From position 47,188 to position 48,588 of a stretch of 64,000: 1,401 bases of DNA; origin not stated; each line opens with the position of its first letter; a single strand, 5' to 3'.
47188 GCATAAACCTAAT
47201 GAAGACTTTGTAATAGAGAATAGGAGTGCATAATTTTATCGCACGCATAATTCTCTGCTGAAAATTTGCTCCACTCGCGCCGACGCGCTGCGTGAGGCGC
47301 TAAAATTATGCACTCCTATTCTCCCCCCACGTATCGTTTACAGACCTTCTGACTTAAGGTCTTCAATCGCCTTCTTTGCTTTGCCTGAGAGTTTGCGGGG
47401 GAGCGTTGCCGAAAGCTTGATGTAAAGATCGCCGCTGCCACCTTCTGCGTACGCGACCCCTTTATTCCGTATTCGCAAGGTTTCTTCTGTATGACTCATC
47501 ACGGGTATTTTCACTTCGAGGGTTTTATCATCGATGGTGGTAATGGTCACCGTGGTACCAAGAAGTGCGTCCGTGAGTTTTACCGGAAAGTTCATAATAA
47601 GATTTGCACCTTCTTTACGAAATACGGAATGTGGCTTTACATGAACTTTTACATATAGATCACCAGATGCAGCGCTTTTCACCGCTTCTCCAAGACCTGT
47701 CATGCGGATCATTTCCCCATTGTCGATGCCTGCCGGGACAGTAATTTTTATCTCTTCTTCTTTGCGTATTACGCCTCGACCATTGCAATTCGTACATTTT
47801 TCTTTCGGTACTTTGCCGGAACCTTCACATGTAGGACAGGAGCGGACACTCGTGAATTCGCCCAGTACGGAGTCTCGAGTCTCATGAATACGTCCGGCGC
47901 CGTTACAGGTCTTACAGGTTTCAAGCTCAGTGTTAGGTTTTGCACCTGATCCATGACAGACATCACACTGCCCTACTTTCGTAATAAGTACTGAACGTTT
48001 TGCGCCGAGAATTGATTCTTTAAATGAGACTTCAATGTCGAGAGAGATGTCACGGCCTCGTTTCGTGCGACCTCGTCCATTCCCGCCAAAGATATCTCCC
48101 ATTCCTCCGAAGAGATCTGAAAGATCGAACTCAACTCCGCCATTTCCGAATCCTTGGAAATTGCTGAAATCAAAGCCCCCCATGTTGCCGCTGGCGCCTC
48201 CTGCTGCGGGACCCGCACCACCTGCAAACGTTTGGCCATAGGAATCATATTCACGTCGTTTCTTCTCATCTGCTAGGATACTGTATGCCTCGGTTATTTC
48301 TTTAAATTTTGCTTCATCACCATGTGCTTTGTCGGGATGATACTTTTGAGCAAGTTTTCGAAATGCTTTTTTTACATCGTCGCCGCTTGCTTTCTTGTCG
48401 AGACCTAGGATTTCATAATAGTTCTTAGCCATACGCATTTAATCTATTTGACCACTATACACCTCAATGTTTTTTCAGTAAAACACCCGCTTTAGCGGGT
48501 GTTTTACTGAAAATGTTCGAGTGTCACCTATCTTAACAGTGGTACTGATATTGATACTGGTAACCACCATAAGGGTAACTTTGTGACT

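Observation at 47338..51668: Secreted Y/N/Q-rich low-complexity protein inserted between dnaK and dnaJ; no hrcA/CIRCE upstream of grpE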

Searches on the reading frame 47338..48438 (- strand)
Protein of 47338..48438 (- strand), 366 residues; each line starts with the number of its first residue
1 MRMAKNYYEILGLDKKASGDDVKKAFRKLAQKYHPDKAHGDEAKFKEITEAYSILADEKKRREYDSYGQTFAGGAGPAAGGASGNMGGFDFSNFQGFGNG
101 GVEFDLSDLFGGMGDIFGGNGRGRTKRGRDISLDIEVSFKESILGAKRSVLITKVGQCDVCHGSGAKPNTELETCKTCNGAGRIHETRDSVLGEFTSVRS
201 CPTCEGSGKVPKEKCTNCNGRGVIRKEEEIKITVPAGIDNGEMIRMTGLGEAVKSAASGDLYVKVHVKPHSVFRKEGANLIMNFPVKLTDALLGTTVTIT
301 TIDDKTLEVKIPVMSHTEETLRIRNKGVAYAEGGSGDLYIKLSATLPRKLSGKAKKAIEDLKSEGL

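Call 5: search_protein_families(library=pfam, proteins=[window:47338-48438:-], max_evalue=0.01)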
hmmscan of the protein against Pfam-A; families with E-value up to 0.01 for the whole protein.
window:47338-48438:- (366 aa): 8 families
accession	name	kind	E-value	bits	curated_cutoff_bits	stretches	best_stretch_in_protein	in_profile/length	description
PF01556.23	DnaJ_C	-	4.1e-37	128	26.6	1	132-347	2-152/152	DnaJ C terminal domain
PF00226.36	DnaJ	-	3.8e-23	81.8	27.8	1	6-65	1-63/63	DnaJ domain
PF00684.25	DnaJ_CXXCXGXG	-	9.3e-16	58.3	32.7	1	158-222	1-65/65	DnaJ central domain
PF15777.11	Anti-TRAP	-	0.00011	22.6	32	1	171-213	8-45/59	Tryptophan RNA-binding attenuator protein inhibitory protein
PF20833.2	RNase_E_G_Thio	-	0.00058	20.4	26.8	0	214-234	1-21/86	RNase E/G, Thioredoxin-like domain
PF23733.2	GRXCR1-2_C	-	0.001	19.4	26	0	201-226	12-43/47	GRXCR1/2, C-terminal domain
PF21002.2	TMEM106_N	-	0.0061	17.6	24.5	0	200-214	56-70/91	Transmembrane protein 106 N-terminal region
PF17302.8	DUF5351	-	0.0077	16.9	27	0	173-183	18-28/29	Family of unknown function (DUF5351)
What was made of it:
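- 47338..48438 (-): dnaJ. The true start is probably the second ATG at 48432, giving MAKNYY as in relatives. Pfam DnaJ, DnaJ_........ and DnaJ_C (call 5).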

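Call 12: find_related_loci(query=window:47338-48438:-, collection=genome_contigs, flank=6000)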
Query window:47338-48438:- (366 aa) in genome_contigs; peptide patterns used: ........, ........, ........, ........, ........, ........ (x = any residue, [..] = any of these).
375 stretches matched a pattern; 52 encode a relative of the query (tblastn E <= 1e-3); 52 distinct loci.
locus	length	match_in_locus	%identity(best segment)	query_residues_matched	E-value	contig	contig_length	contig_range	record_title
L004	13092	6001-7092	80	1-366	0e+0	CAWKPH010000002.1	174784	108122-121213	MAG: uncultured bacterium isolate MFD04540.bin.1.3 genome assembly, contig: contig_20227, whole genome shotgun sequence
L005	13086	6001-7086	79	4-366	0e+0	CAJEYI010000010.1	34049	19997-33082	uncultured bacterium isolate SB-2103-1078-G15 genome assembly, contig: sag_spades_SB-2103-1078-G15_0000010, whole genome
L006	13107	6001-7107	78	1-366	1e-175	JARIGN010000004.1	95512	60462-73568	MAG: Candidatus Kaiserbacteria bacterium isolate CullarsAll.DT.30 k141_641932, whole genome shotgun sequence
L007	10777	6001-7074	73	1-366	1e-170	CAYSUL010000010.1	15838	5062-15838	MAG TPA_asm: uncultured Candidatus Saccharibacteria bacterium isolate SRP302447_co1_302 genome assembly, contig: NODE_97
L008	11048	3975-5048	73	3-366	8e-170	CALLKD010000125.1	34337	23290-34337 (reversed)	MAG TPA_asm: uncultured bacterium isolate SRR6231193_bin.57_CONCOCT_v1.1_MAG genome assembly, contig: ERZ650245.214, who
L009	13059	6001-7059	71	3-366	4e-168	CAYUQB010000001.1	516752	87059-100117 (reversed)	MAG TPA_asm: uncultured Candidatus Saccharibacteria bacterium isolate binchicken_co110_140 genome assembly, contig: NODE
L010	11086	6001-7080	68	3-366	7e-165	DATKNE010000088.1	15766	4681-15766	MAG TPA_asm: Candidatus Paceibacterota bacterium isolate SMAG_U14729 k141_4995420, whole genome shotgun sequence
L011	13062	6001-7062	70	3-366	9e-165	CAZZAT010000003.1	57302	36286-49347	MAG TPA_asm: uncultured Candidatus Saccharibacteria bacterium isolate SRP329715_co2_84 genome assembly, contig: NODE_112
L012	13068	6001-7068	72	3-366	3e-164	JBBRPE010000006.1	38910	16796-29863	MAG: Candidatus Paceibacteria bacterium isolate La1_metabat2.398 LA1C_B2.398_k141_1282736L_38910_cov_13.0042, whole geno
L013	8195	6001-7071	72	4-366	6e-164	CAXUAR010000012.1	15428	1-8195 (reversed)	MAG TPA_asm: uncultured bacterium isolate public_SRR14722149_metawrap_bin.2 genome assembly, contig: public_SRR14722149_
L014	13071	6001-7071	72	3-366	2e-163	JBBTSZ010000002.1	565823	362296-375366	MAG: Patescibacteria group bacterium isolate H41-bin015_1 H41_bin015_1_000000000002, whole genome shotgun sequence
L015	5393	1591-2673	74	1-366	6e-165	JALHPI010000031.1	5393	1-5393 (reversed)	MAG: Candidatus Paceibacterota bacterium isolate bin.228 c_000000048412, whole genome shotgun sequence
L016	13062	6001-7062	71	3-366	1e-162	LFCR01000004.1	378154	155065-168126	MAG: Parcubacteria bacterium C7867-008 C7867_00009, whole genome shotgun sequence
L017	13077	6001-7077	72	3-366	4e-162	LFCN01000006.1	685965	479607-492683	MAG: Parcubacteria bacterium C7867-004 C7867_00001, whole genome shotgun sequence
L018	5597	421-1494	68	1-366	6e-164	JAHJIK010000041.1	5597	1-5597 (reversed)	MAG: Patescibacteria group bacterium isolate Modern_marine_planktonic.mb.9 Modern_marine_plank.mb.9_k141_426264, whole g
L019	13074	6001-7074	70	1-366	6e-162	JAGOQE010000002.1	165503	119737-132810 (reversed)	MAG: Candidatus Paceibacterota bacterium isolate Gw_Eff_bin_129 Gw_Eff_77_length_165503_cov_7.949249, whole genome shotg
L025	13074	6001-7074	72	3-366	1e-160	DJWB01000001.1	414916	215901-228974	MAG TPA_asm: Patescibacteria group bacterium UBA6241 UBA6241_contig_4350, whole genome shotgun sequence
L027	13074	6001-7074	71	3-366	2e-155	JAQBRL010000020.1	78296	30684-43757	MAG: Parcubacteria group bacterium isolate RYN_398 scaffold_3088977, whole genome shotgun sequence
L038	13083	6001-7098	62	1-366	1e-143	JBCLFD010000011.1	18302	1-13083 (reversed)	Candidatus Paceibacteria bacterium isolate SLM_LV1_02b-P15 Node_11_length_18302_cov_82.386730, whole genome shotgun sequ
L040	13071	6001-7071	71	3-366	2e-166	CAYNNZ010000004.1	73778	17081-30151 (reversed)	MAG TPA_asm: uncultured Candidatus Saccharibacteria bacterium isolate SRP170004_co1_499 genome assembly, contig: NODE_38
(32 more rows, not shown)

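Call 74: search_protein_families(library=pfam, proteins=[L013:5532-5876:+, L017:5341-5883:+, L019:5524-5904:+, L025:5390-5917:+, L011:5662-5928:+, L012:5042-5281:+, L027:5326-5595:+, L040:5306-5629:+, L038:5680-5949:+, L016:5539-5904:+], max_evalue=0.001)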
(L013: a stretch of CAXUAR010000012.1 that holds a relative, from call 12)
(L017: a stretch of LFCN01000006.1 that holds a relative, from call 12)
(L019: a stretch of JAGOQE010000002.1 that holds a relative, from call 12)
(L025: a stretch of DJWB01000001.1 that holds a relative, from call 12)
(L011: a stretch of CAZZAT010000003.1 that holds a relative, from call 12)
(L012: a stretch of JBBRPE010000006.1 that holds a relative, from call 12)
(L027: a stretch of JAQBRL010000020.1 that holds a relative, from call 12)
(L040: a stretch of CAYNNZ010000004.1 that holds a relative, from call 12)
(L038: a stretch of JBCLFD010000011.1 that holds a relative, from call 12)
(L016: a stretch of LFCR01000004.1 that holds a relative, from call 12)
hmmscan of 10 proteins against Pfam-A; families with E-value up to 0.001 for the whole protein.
L013:5532-5876:+ (114 aa): 0 families

L017:5341-5883:+ (180 aa): 0 families

L019:5524-5904:+ (126 aa): 0 families

L025:5390-5917:+ (175 aa): 0 families

L011:5662-5928:+ (88 aa): 0 families

L012:5042-5281:+ (79 aa): 0 families

L027:5326-5595:+ (89 aa): 0 families

L040:5306-5629:+ (107 aa): 0 families

L038:5680-5949:+ (89 aa): 1 family
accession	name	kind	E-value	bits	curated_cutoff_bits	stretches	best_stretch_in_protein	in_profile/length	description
PF05016.21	ParE_toxin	-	3.6e-07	31.1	23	1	24-84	26-85/89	ParE toxin of type II toxin-antitoxin system, parDE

L016:5539-5904:+ (121 aa): 0 families
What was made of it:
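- The gap holds orphan ORFs in many lineages (call 74).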
